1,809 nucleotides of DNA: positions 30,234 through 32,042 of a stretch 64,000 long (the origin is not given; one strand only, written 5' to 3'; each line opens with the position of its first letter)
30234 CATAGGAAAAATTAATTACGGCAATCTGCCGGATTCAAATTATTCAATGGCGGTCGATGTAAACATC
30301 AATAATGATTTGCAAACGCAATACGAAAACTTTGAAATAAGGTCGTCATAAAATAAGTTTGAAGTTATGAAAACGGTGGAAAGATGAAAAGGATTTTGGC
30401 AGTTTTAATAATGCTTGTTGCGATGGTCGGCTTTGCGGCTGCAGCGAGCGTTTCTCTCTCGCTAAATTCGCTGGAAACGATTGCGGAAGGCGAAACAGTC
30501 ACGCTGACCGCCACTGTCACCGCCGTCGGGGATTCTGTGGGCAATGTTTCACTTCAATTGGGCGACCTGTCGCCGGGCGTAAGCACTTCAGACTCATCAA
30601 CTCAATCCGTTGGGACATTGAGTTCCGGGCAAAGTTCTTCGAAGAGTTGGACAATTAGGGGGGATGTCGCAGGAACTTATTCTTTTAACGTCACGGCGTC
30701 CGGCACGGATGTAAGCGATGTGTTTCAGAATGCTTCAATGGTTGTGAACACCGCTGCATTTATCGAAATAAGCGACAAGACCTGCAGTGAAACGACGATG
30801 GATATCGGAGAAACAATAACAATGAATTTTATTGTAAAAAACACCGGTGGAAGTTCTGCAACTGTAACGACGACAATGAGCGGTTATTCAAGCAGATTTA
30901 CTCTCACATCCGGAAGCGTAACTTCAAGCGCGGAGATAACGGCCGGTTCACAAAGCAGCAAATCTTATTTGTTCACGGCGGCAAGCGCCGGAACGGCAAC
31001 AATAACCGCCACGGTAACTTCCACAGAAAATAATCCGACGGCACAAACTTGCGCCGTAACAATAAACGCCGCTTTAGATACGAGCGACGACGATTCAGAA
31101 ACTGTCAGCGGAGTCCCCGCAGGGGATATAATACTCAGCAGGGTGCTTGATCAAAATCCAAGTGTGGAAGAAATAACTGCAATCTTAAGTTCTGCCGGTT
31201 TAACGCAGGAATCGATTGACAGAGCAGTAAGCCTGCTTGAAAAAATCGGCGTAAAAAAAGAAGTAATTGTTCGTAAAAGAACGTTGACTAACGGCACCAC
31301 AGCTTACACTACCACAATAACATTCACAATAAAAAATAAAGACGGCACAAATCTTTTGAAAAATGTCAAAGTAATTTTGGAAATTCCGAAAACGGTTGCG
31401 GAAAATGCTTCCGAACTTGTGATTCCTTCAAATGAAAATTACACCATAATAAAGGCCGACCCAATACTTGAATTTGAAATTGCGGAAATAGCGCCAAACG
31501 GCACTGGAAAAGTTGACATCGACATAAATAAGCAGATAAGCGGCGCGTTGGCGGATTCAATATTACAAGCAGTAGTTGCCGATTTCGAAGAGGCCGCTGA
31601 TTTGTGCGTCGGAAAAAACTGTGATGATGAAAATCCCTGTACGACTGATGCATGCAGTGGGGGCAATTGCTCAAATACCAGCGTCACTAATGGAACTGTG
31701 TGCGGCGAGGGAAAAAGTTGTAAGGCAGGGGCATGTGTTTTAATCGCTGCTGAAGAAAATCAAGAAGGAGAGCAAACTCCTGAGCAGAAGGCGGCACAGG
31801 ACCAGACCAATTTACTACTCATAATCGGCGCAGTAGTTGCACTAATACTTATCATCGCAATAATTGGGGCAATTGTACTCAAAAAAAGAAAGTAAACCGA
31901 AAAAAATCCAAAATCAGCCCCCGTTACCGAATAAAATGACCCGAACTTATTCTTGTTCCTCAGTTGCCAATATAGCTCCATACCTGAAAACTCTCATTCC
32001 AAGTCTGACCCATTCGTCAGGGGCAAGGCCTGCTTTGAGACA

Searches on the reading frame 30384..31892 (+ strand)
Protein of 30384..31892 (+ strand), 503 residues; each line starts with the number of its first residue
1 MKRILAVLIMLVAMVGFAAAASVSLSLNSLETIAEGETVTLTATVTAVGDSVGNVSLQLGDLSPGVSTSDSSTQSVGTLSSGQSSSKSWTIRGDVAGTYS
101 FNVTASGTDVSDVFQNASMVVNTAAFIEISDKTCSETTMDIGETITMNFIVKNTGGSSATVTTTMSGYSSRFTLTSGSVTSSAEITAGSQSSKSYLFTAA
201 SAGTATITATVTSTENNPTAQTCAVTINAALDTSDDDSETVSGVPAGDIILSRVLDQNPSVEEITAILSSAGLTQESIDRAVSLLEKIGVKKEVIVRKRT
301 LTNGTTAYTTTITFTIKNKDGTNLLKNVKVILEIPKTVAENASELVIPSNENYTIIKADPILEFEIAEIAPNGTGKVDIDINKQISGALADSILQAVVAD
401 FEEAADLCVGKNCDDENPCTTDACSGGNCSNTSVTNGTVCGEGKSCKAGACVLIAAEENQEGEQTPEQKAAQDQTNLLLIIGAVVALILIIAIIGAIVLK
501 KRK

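Call 73: search_protein_families(library=pfam, proteins=[window:30384-31892:+], max_evalue=0.001)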
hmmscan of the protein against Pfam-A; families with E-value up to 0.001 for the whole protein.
window:30384-31892:+ (503 aa): 2 families
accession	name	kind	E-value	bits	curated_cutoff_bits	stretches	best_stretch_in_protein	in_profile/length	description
PF13584.12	BatD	-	5.1e-08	33.9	24.1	1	134-228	3-91/92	BatD DUF11 like domain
PF07705.17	CARDB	-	0.00079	20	22.7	0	133-213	9-85/101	CARDB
